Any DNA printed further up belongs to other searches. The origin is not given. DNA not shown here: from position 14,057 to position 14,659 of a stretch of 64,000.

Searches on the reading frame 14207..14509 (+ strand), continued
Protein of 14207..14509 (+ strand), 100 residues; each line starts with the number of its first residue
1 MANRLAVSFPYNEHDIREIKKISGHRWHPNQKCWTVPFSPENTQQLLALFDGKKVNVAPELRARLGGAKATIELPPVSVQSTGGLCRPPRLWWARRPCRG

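Call 49: search_solved_structures(query=P0151, max_evalue=1e-10, show_alignments=4)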
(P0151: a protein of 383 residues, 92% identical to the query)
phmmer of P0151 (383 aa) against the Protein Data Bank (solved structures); distinct sequences matched with E-value up to 1e-10: 8.
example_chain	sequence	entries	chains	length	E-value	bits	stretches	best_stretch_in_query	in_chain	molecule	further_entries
2a3v_A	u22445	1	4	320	2.3e-40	142.3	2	111-282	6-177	site-specific recombinase IntI4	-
4a8e_A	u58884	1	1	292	2.8e-34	122.3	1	111-376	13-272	PROBABLE TYROSINE RECOMBINASE XERC-LIKE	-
5hxy_A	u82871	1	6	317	1.4e-31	113.4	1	118-376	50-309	Tyrosine recombinase XerA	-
1a0p_A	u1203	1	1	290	7.4e-26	94.6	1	120-376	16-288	SITE-SPECIFIC RECOMBINASE XERD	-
5dcf_A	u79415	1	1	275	1.6e-22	83.6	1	218-376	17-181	Tyrosine recombinase XerD,DNA translocase FtsK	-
5vfz_A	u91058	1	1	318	1.8e-18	70.3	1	197-375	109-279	Gp33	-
9i5v_14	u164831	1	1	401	2e-16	63.6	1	123-378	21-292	Ribosome-associated translation inhibitor RaiA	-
5jjv_A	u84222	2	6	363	9.5e-11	44.9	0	205-376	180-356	Tyrosine recombinase XerH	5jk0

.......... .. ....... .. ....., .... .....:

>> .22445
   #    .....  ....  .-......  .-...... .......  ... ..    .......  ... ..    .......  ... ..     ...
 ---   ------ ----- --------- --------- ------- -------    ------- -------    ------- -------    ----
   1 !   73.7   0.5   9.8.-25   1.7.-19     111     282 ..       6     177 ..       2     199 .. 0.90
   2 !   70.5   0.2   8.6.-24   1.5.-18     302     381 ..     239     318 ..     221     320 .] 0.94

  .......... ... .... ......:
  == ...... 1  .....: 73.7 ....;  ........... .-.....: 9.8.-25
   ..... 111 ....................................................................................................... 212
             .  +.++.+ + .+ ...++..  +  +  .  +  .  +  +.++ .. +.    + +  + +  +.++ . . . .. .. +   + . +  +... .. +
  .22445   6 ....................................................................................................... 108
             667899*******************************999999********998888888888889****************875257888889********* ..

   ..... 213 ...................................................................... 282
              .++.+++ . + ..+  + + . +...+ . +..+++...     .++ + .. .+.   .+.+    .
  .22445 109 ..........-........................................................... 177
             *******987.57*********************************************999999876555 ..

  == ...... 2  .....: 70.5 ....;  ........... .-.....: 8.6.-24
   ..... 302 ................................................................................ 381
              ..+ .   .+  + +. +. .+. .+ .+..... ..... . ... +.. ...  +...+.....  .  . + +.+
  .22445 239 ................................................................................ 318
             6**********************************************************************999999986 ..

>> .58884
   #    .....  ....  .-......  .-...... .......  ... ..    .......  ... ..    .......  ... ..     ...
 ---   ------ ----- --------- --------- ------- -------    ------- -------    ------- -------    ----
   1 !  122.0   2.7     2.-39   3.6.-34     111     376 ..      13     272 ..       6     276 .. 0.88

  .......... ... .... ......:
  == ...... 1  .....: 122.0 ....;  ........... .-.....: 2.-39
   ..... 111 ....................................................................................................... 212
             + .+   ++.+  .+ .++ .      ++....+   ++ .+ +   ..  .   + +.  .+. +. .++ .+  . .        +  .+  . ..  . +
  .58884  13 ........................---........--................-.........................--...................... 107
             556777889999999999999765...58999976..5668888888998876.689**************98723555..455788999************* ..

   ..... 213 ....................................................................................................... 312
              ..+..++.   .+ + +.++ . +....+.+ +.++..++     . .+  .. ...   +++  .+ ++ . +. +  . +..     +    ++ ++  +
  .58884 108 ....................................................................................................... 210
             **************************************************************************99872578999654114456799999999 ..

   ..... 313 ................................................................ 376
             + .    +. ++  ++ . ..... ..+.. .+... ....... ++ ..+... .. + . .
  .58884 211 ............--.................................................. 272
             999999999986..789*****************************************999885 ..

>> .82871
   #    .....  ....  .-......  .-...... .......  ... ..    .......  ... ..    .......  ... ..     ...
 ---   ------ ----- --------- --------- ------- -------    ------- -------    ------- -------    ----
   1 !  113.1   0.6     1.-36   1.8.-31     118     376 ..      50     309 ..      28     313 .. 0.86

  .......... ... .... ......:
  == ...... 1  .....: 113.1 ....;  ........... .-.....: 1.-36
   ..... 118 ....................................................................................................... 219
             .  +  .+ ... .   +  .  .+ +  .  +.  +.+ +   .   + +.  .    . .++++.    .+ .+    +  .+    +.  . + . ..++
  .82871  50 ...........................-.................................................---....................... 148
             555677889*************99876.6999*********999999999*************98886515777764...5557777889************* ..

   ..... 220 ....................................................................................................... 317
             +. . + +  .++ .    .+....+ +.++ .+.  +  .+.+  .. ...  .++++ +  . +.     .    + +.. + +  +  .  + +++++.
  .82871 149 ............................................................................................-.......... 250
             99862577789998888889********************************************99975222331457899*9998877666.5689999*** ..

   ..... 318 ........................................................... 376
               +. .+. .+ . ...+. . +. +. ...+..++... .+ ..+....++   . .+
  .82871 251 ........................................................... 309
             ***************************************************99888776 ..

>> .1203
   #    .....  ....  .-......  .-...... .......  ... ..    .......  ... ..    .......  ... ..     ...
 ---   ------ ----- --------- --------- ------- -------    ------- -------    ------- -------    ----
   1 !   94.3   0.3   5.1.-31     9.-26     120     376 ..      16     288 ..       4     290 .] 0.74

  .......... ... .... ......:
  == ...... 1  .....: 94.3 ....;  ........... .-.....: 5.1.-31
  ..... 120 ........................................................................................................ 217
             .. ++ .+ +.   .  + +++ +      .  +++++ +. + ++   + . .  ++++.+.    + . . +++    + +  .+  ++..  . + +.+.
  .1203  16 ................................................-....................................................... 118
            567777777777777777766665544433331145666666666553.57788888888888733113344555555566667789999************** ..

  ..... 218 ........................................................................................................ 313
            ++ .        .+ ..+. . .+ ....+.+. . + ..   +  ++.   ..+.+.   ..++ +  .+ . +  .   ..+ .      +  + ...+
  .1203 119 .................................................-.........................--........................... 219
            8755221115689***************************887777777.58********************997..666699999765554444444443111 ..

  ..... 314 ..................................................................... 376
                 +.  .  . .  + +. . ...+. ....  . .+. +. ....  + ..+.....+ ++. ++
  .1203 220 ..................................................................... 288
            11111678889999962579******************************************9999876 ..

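Call 59: find_encoding_contigs(protein=P0157, flank=10000, max_places=2)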
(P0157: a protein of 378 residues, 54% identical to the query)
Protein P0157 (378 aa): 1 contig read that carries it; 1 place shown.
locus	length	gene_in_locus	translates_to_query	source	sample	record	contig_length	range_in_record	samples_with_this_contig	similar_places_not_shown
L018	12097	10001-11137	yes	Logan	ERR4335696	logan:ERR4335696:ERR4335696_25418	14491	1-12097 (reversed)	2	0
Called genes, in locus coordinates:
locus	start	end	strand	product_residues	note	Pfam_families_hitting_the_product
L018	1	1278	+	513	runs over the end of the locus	PF02142:MGS, PF01808:AICARFT_IMPCHas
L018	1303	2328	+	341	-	PF00022:Actin (weak), PF06723:MreB_Mbl, PF00012:HSP70, PF14450:FtsA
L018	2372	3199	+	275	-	PF04085:MreC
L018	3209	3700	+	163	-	-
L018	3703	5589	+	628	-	PF03717:PBP_dimer, PF00905:Transpeptidase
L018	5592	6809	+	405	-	PF01098:FTSW_RODA_SPOVE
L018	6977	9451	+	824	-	PF20437:LonC_helical, PF13654:AAA_32, PF20436:LonB_AAA-LID, PF05362:Lon_C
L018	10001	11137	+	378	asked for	PF02899:Phage_int_SAM_1, PF13495:Phage_int_SAM_4, PF00589:Phage_integrase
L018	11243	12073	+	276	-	PF22945:LEM-3_GIY-YIG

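Call 60: find_encoding_contigs(protein=P0172, flank=10000, max_places=2)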
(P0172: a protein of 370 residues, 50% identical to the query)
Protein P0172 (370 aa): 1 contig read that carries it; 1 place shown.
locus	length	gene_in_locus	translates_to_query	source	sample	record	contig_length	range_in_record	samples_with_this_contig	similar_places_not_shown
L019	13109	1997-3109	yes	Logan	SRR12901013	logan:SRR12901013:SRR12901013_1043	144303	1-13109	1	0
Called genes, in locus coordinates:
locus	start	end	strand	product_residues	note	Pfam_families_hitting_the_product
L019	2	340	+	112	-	?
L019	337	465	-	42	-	-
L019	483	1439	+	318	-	PF01699:Na_Ca_ex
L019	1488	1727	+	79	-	PF20068:Amphi-Trp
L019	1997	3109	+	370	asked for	PF13495:Phage_int_SAM_4, PF02899:Phage_int_SAM_1, PF00589:Phage_integrase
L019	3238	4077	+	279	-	PF18962:Por_Secre_tail (weak)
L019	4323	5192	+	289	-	PF00135:COesterase (weak), PF01738:DLH (faint), PF20434:BD-FAE, PF07859:Abhydrolase_3, PF12146:Hydrolase_4 (faint), PF12697:Abhydrolase_6 (faint), PF00326:Peptidase_S9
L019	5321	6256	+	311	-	PF00291:PALP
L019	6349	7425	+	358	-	PF07494:Reg_prop (faint)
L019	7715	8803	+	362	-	PF07494:Reg_prop (faint)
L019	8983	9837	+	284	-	PF20181:DUF6544, PF21900:DUF6920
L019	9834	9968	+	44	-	-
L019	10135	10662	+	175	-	-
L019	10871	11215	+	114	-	PF04993:TfoX_N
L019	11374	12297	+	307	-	PF00753:Lactamase_B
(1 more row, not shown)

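Call 61: find_encoding_contigs(protein=P0210, flank=10000, max_places=2)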
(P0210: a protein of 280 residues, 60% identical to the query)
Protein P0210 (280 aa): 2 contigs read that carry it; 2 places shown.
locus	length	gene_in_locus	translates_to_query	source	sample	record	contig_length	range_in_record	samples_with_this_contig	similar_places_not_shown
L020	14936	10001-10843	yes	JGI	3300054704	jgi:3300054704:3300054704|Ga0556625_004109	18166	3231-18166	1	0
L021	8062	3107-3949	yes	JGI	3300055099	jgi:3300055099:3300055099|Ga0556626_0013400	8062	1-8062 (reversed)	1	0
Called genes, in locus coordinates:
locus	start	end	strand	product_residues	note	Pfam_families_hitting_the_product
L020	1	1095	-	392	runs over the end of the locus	PF00202:Aminotran_3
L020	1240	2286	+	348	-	PF01118:Semialdhyde_dh, PF22698:Semialdhyde_dhC_1, PF02774:Semialdhyde_dhC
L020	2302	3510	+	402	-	PF01960:ArgJ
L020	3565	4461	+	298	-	PF00696:AA_kinase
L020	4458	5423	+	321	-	PF02729:OTCace_N, PF00185:OTCace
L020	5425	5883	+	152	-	PF01316:Arg_repressor, PF02863:Arg_repressor_C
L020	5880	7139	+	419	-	PF00764:Arginosuc_synth, PF20979:Arginosuc_syn_C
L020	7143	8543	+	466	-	PF00206:Lyase_1, PF14698:ASL_C2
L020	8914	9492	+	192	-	PF00011:HSP20, PF17886:ArsA_HSP20 (weak)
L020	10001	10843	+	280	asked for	PF02899:Phage_int_SAM_1, PF13495:Phage_int_SAM_4, PF00589:Phage_integrase, PF22823:MrpR_C_cat (weak)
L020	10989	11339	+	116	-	-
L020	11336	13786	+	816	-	PF18962:Por_Secre_tail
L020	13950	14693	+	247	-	-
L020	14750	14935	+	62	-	?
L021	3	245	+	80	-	?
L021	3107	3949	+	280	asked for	PF02899:Phage_int_SAM_1, PF13495:Phage_int_SAM_4, PF00589:Phage_integrase, PF22823:MrpR_C_cat (weak)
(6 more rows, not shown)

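Call 74: find_related_loci(query=P0151, collection=genome_contigs, flank=10000)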
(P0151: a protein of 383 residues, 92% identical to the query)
Query P0151 (383 aa) in genome_contigs; peptide patterns used: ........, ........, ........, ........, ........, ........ (x = any residue, [..] = any of these).
55 stretches matched a pattern; 9 encode a relative of the query (tblastn E <= 1e-3); 9 distinct loci.
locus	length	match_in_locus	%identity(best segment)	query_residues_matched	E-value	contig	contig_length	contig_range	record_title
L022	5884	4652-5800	100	1-383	0e+0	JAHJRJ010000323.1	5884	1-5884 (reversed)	MAG: Bacteroidetes bacterium isolate OS_PC_MetaG.mb.146 OS_PC_MetaG.mb.146_k141_759671, whole genome shotgun sequence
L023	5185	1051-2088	41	15-383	1e-82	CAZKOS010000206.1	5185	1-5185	MAG TPA_asm: uncultured Spirochaetaceae bacterium isolate binchicken_co150_628 genome assembly, contig: NODE_48098_lengt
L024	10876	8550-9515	39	49-383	1e-73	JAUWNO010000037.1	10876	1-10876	MAG: Armatimonadota bacterium isolate CSMAG_2426 CSMAG_2426_k141_351127_length_10876_cov_8.1008, whole genome shotgun se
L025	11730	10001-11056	34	31-383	2e-69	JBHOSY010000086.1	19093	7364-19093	Bacteroidota bacterium isolate SAG AM-311-P13 NODE_86_length_19093_cov_20.601481, whole genome shotgun sequence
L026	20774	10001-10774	26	124-368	1e-25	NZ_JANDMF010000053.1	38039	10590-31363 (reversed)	Clostridium sp. SHJSY1 contig53, whole genome shotgun sequence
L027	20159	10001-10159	49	329-381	3e-12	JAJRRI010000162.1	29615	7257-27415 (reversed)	MAG: Verrucomicrobia bacterium isolate Dive100_bin2.72 k141_918250, whole genome shotgun sequence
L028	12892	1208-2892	27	127-379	4e-10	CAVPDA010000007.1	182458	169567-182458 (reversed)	MAG: uncultured beta proteobacterium isolate MFD00032.bin.2.89 genome assembly, contig: contig_45308, whole genome shotg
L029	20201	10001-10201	28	291-383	4e-6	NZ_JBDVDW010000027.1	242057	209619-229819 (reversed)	MAG: Reichenbachiella sp. isolate CB.54.F.C2_137_011 CB_54_F_C2_137_011_000000000027, whole genome shotgun sequence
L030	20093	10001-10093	52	353-383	2e-5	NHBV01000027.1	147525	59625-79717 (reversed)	MAG: Crocinitomicaceae bacterium TMED16 18466, whole genome shotgun sequence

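Call 91: search_dna_similar(query=P0123, collection=plasmids, mode=protein, max_rows=30, rows=spread)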
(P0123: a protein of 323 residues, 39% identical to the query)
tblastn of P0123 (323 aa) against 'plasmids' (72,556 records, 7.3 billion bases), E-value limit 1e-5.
The search stops at 5000 records and this limit was reached: more records match than are counted here, and every count below describes the 5000 best-scoring records only.
Records with a match: at least 5000; places in all: 6692; records where one place covers at least 80% of the query: 0.
Best place of each record, by identity: <60% 5000.
By first word of the organism name: Klebsiella 1814; Escherichia 1520; Enterobacter 449; Salmonella 332; Citrobacter 178; Pseudomonas 135; Shigella 94; Providencia 90; Aeromonas 59; Acinetobacter 56; and 43 more.
By predicted mobility (MOB-suite, as given by PLSDB): conjugative 3452; non-mobilizable 812; mobilizable 736.
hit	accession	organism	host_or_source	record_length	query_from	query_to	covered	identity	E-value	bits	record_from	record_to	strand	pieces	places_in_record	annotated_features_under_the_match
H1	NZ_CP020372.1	Candidatus Thiodictyon syntrophicum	meromictic lake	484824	111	322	66%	56.8%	3e-69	241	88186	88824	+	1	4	integron integrase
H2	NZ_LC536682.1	Klebsiella pneumoniae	Homo sapiens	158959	111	323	66%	52.6%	1e-61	219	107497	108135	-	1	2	intI1: class 1 integron integrase IntI1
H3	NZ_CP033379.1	Escherichia coli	goose anus swab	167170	111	323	66%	52.6%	1e-61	219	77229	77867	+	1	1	intI1: class 1 integron integrase IntI1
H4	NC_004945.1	Corynebacterium glutamicum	-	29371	111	323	66%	52.6%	2e-61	218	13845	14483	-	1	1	intI1: class 1 integron integrase IntI1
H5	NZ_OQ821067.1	Klebsiella pneumoniae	-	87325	111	323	66%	52.6%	2e-61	218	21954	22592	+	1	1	intI1: class 1 integron integrase IntI1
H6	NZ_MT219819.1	Escherichia coli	-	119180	111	323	66%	52.6%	2e-61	218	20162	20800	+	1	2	intI1: class 1 integron integrase IntI1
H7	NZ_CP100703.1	Salmonella enterica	Homo sapiens,stool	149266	111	323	66%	52.6%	2e-61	218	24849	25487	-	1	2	intI1: class 1 integron integrase IntI1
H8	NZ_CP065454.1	Klebsiella pneumoniae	Homo sapiens,Taichung Veterans General ...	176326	111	323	66%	52.6%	2e-61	218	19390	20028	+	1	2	intI1: class 1 integron integrase IntI1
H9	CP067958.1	Klebsiella pneumoniae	Homo sapiens,urine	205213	111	323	66%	52.6%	2e-61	218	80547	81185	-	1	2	intI1: class 1 integron integrase IntI1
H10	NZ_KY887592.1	Citrobacter freundii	-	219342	111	323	66%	52.6%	2e-61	218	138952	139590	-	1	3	intI1: class 1 integron integrase IntI1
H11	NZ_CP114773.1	Raoultella planticola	Homo sapiens,cell ...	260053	111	323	66%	52.6%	2e-61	218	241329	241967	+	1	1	intI1: class 1 integron integrase IntI1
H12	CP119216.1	Acinetobacter soli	Homo sapiens,blood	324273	111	323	66%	52.6%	2e-61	218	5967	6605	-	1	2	intI1: class 1 integron integrase IntI1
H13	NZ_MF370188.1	Enterobacter cloacae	-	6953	111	323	66%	52.6%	2e-61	218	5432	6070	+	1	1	intI1: class 1 integron integrase IntI1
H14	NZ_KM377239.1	Escherichia coli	-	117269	111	323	66%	52.6%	2e-61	218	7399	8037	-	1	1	intI1: class 1 integron integrase IntI1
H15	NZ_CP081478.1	Pseudomonas aeruginosa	Homo sapiens,burn wound,burn wound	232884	111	323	66%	52.6%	2e-61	218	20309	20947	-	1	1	intI1: class 1 integron integrase IntI1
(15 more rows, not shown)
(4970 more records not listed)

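Call 93: search_protein_families(library=ncbifam, proteins=[P0151, P0172, P0157, P0243, P0167, P0210], max_evalue=1e-40)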
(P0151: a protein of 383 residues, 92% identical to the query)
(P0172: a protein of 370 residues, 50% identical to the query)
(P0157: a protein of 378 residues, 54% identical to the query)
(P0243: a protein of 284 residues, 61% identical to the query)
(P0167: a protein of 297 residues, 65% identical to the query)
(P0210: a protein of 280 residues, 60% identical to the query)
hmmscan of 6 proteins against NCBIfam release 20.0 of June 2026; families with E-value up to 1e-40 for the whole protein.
P0151 (383 aa): 6 families
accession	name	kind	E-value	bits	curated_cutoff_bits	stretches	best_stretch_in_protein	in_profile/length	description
NF040815.2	recomb_XerA_Arch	equivalog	7.1e-67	225.7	220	1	117-375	6-261/263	site-specific tyrosine recombinase/integron integrase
TIGR02249.1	integrase_gron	subfamily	3.1e-65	220.6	265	0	111-286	2-177/315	integron integrase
TIGR02225.1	recomb_XerD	equivalog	8.4e-57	192.7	329.6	1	117-377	7-283/290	site-specific tyrosine recombinase XerD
TIGR02224.1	recomb_XerC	equivalog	2.9e-56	191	335.15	1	116-376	6-285/295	tyrosine recombinase XerC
NF001399.0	PRK00283.1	subfamily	2.4e-51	174.8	279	1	117-376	16-291/300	tyrosine recombinase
NF011946.0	PRK15417.1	equivalog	3.7e-41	141.4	435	0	109-285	15-191/337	integron integrase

P0172 (370 aa): 7 families
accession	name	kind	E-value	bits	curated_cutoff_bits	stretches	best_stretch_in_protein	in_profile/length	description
TIGR02249.1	integrase_gron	subfamily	2.6e-72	243.8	265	0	93-267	4-178/315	integron integrase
NF040815.2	recomb_XerA_Arch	equivalog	1.1e-69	235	220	1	96-353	5-259/263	site-specific tyrosine recombinase/integron integrase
TIGR02224.1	recomb_XerC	equivalog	3.4e-57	194.1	335.15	1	100-355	10-284/295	tyrosine recombinase XerC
TIGR02225.1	recomb_XerD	equivalog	1.5e-55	188.6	329.6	1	101-357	11-283/290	site-specific tyrosine recombinase XerD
NF001399.0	PRK00283.1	subfamily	6.8e-52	176.6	279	1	101-357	20-292/300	tyrosine recombinase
NF011946.0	PRK15417.1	equivalog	1.3e-43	149.5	435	0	91-265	17-191/337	integron integrase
NF002331.0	PRK01287.1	subfamily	8.2e-41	140.2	371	0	98-356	37-320/365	site-specific tyrosine recombinase XerC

P0157 (378 aa): 7 families
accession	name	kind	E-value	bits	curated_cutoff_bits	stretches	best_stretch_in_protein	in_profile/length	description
TIGR02249.1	integrase_gron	subfamily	4.4e-71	239.8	265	1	100-276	2-178/315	integron integrase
NF040815.2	recomb_XerA_Arch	equivalog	3e-68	230.2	220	1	104-363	4-260/263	site-specific tyrosine recombinase/integron integrase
TIGR02224.1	recomb_XerC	equivalog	2e-57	194.8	335.15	1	109-364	10-284/295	tyrosine recombinase XerC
TIGR02225.1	recomb_XerD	equivalog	2.5e-56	191.1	329.6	1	110-364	11-281/290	site-specific tyrosine recombinase XerD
NF001399.0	PRK00283.1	subfamily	2e-51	175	279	1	110-364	20-290/300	tyrosine recombinase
NF011946.0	PRK15417.1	equivalog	1.7e-48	165.5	435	0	84-290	3-206/337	integron integrase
NF002331.0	PRK01287.1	subfamily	4.3e-41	141.1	371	1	98-366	28-321/365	site-specific tyrosine recombinase XerC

P0243 (284 aa): 5 families
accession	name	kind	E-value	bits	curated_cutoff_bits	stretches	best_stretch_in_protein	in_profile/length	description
TIGR02249.1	integrase_gron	subfamily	1.6e-64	218.3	265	0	2-167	12-177/315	integron integrase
NF040815.2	recomb_XerA_Arch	equivalog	4.1e-60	203.6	220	1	1-262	9-261/263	site-specific tyrosine recombinase/integron integrase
TIGR02225.1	recomb_XerD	equivalog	6.6e-56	189.8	329.6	1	2-263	11-282/290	site-specific tyrosine recombinase XerD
NF001399.0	PRK00283.1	subfamily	5.4e-52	176.9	279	1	3-263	21-291/300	tyrosine recombinase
TIGR02224.1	recomb_XerC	equivalog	1.1e-51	176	335.15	1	2-263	11-285/295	tyrosine recombinase XerC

P0167 (297 aa): 7 families
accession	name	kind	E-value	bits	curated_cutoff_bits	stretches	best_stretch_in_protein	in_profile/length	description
NF040815.2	recomb_XerA_Arch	equivalog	1.6e-68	231.1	220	1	26-283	5-259/263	site-specific tyrosine recombinase/integron integrase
TIGR02249.1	integrase_gron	subfamily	3.4e-68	230.3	265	0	22-196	3-177/315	integron integrase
TIGR02225.1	recomb_XerD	equivalog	2.1e-58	198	329.6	1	31-288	11-284/290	site-specific tyrosine recombinase XerD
TIGR02224.1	recomb_XerC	equivalog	1.8e-54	185.1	335.15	1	30-285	10-284/295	tyrosine recombinase XerC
NF001399.0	PRK00283.1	subfamily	1.1e-53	182.5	279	1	31-287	20-292/300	tyrosine recombinase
NF011946.0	PRK15417.1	equivalog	6.6e-46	157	435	0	14-195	10-191/337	integron integrase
NF002331.0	PRK01287.1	subfamily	1.6e-41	142.5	371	1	27-285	36-319/365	site-specific tyrosine recombinase XerC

P0210 (280 aa): 7 families
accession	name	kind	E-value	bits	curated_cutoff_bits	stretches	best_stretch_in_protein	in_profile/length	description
TIGR02249.1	integrase_gron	subfamily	7.1e-72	242.4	265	1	5-179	2-176/315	integron integrase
NF040815.2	recomb_XerA_Arch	equivalog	4.4e-68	229.7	220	1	10-267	5-259/263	site-specific tyrosine recombinase/integron integrase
TIGR02224.1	recomb_XerC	equivalog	5.2e-61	206.6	335.15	1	14-269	10-284/295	tyrosine recombinase XerC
TIGR02225.1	recomb_XerD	equivalog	7.7e-59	199.4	329.6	1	15-268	11-280/290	site-specific tyrosine recombinase XerD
NF001399.0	PRK00283.1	subfamily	7.3e-54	183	279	1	15-266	20-287/300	tyrosine recombinase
NF011946.0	PRK15417.1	equivalog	3e-47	161.4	435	0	6-191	18-201/337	integron integrase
NF002331.0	PRK01287.1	subfamily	1.3e-42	146.1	371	1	12-267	37-317/365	site-specific tyrosine recombinase XerC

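Call 95: find_homologous_proteins(query=P0123, max_evalue=1e-20)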
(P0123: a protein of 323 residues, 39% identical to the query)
Query P0123 (323 aa): 7999 proteins with E <= 1e-20 among 8000 candidates; the best 120 are listed.
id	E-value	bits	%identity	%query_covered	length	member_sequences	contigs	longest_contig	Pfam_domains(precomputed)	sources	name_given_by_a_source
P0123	8.1e-221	750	100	100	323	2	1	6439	PF00589.28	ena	-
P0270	1.6e-108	381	65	66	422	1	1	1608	PF13495.13,PF00589.28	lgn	-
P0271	1.7e-106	374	63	66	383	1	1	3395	PF13495.13,PF00589.28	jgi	jgi:integron integrase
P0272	1.4e-98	348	62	66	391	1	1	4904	PF13495.13,PF00589.28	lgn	-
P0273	3.3e-98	347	69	66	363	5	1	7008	PF13495.13,PF00589.28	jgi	jgi:integron integrase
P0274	1.9e-97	345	68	66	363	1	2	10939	PF13495.13,PF00589.28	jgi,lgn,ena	-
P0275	2.0e-97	345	69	66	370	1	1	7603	PF13495.13,PF00589.28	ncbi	-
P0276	3.5e-97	344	60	69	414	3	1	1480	PF13495.13,PF00589.28,PF02899.24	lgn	-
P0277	3.6e-97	344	69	66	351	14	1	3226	PF13495.13,PF00589.28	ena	-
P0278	1.2e-96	342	70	66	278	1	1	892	PF00589.28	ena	-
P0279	1.8e-96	341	69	66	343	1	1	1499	PF13495.13,PF00589.28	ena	-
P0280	2.5e-96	341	67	66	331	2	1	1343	PF13495.13,PF00589.28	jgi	jgi:integron integrase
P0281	9.5e-96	339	67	66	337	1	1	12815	PF13495.13,PF00589.28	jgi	jgi:integron integrase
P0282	4.3e-95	337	68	66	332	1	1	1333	PF13495.13,PF00589.28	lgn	-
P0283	5.2e-95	337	68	66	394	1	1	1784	PF13495.13,PF00589.28,PF02899.24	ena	-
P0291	1.3e-93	332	59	66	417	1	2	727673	PF13495.13,PF00589.28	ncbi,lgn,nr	ncbi:MAG: integron integrase [Armatimonadota bacterium]|nr:integron integrase [Armatimonadota bacter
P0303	7.4e-93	330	62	66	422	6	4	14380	PF13495.13,PF00589.28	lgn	-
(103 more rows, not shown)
